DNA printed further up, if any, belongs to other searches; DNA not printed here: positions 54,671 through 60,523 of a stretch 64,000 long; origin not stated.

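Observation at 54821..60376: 1851-aa secreted protein with a regular alternating two-domain repeat (seven A+B units)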

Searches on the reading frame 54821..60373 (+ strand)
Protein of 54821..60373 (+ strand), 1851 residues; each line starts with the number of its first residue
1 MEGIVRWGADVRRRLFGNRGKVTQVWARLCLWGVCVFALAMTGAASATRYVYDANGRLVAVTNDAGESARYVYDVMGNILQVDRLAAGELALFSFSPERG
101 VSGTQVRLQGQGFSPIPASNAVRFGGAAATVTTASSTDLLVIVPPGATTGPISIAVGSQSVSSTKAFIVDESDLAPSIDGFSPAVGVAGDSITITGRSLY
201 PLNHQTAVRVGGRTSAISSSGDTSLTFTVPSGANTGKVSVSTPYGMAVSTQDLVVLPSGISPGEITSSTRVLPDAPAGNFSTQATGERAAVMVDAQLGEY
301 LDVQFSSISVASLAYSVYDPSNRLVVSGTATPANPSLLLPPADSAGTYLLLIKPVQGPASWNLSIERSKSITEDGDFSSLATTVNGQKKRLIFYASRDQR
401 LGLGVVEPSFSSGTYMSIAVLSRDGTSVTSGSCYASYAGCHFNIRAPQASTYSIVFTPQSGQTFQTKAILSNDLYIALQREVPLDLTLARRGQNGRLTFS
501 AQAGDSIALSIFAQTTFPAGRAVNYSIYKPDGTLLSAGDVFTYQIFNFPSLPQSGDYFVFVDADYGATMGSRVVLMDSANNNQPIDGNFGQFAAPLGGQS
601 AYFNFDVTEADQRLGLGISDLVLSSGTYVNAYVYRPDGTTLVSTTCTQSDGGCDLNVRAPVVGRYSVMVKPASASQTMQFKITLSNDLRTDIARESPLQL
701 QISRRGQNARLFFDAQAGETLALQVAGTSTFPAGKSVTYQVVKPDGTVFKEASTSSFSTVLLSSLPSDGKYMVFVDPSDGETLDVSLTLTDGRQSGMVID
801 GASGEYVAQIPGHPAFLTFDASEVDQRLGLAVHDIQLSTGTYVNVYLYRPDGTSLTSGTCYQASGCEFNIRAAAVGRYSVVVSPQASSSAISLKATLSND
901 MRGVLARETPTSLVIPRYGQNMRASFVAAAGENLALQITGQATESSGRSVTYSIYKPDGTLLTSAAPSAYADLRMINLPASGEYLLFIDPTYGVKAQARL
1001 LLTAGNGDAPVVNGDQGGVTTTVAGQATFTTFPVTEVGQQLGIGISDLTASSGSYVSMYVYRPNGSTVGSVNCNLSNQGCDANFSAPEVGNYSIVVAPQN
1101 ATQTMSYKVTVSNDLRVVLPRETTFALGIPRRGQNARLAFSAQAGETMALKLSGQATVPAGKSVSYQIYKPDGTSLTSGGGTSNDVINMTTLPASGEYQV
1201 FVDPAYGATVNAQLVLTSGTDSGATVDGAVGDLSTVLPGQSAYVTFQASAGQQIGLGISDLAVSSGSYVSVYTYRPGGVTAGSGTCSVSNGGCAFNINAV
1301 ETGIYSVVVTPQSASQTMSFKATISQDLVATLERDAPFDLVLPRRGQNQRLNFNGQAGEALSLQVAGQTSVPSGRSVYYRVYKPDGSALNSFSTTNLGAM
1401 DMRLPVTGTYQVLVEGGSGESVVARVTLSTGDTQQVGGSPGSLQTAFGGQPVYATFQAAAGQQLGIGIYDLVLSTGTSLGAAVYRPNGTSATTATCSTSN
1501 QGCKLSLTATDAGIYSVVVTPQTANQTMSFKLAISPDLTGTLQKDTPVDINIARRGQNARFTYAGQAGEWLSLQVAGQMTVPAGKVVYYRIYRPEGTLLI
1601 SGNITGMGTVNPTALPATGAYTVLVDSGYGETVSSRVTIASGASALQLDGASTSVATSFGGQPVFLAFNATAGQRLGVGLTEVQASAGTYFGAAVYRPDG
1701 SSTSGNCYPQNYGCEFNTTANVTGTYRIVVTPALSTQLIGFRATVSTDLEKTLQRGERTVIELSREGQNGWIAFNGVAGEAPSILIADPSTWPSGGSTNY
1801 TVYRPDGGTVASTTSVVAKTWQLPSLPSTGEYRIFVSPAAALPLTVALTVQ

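Call 5: search_protein_families(library=pfam, proteins=[window:54821-60373:+], max_evalue=1)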
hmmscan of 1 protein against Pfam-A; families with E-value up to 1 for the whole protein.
window:54821-60373:+ (1851 aa): 14 families
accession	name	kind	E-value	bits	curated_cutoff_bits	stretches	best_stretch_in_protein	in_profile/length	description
PF04151.21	PPC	-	4.1e-17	63.2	25.9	4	1031-1097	6-69/70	Bacterial pre-peptidase C-terminal domain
PF01835.25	MG2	-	6.7e-14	52.5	32.8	0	1047-1109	27-94/96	MG2 domain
PF01833.30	TIG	-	1.7e-13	50.8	20.9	2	176-242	1-68/84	IPT/TIG domain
PF22169.1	AP205_coat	-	3.1e-08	34.1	27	2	1030-1069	11-49/115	AP205 coat protein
PF05593.20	RHS_repeat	-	1.6e-06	28.8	22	1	52-82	1-31/38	RHS Repeat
PF16151.10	DUF4859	-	2.6e-05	24.5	22.6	0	1028-1069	5-51/120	Domain of unknown function (DUF4859)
PF23926.2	LtfC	-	0.0027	18.7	27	0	1362-1402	18-60/100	LtfC-like, beta-sandwich domain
PF11762.14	Arabinose_Iso_C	-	0.019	15.2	25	0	1092-1152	8-68/144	L-arabinose isomerase C-terminal domain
PF03413.25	PepSY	-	0.027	15.2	24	0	523-564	19-52/60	Peptidase propeptide and YPEB domain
PF00525.23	Crystallin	-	0.037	14.5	23.2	0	1032-1063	19-52/56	Alpha crystallin A chain, N terminal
PF11138.13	DUF2911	-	0.21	11.9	27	0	1489-1531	42-84/145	Protein of unknown function (DUF2911)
PF13860.13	FlgD_ig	-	0.27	11.7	27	0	216-280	3-69/79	FlgD Ig-like domain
PF07481.16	DUF1521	-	0.29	11.6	23.6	0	1625-1653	79-107/169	Domain of Unknown Function (DUF1521)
PF23826.1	DUF7196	-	0.39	11.4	27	0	733-758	15-40/68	Domain of unknown function (DUF7196)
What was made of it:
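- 55088..55594 (+): Two IPT/TIG domains (aa ~90-170 and ~176-258). Pfam TIG 1.7e-13, two stretches (call 5).
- On PPC, bacterial pre-peptidase C-terminal domain (PF04151): Whole protein 63.2 bits against a cut-off of 25.9, E 4.1e-17, four stretches (call 5).
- On IPT/TIG domain (PF01833): E 1.7e-13, two stretches (call 5).
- On TcA component of Tc toxins: No Tc-family Pfam hit (call 5).
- Closest known: PPC / collagen-binding domains. Same: The Pfam match passes for the whole protein (call 5).
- Checked: Pfam on the whole protein: PPC 4.1e-17 (63 bits, cut-off 25.9), TIG 1.7e-13 (two stretches), RHS_repeat 1.6e-6 at aa 52-82 (call 5).
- There is no TcA-type helical channel or shell, and no Tc-family Pfam hit (call 5).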

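Call 6: search_protein_families(library=ncbifam, proteins=[window:54821-60373:+], max_evalue=1)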
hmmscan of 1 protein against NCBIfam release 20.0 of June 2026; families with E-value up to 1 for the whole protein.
window:54821-60373:+ (1851 aa): 5 families
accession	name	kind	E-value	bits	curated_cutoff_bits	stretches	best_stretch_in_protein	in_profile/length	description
NF047769.1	LIC10067_lipo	equivalog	4.8e-10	39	200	2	101-155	57-111/239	LIC10067 family putative lipoprotein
TIGR04183.1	Por_Secre_tail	domain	1.2e-06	28.4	23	0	305-353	13-59/72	T9SS type A sorting domain-containing protein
NF047554.1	LIC_10463_fam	equivalog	2.3e-06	27.6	150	0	1493-1532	81-120/138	LIC_10463 family lipoprotein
TIGR01643.1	YD_repeat_2x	repeat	0.0005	20.5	15.8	1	52-81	1-30/42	YD repeat-containing protein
NF045641.2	BHydaspDhtseBhcB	equivalog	0.0029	16.8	550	1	1491-1527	69-105/312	beta-hydroxyaspartate dehydratase BhcB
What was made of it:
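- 54962..55075 (+): Single YD-repeat pair (aa 48-85) at the predicted mature N-terminus. Pfam RHS_repeat 1.6e-6 and TIGR01643 (calls 5, 6).
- On CdiA / two-partner secretion exoproteins: No such Pfam or NCBIfam hits (calls 5, 6).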
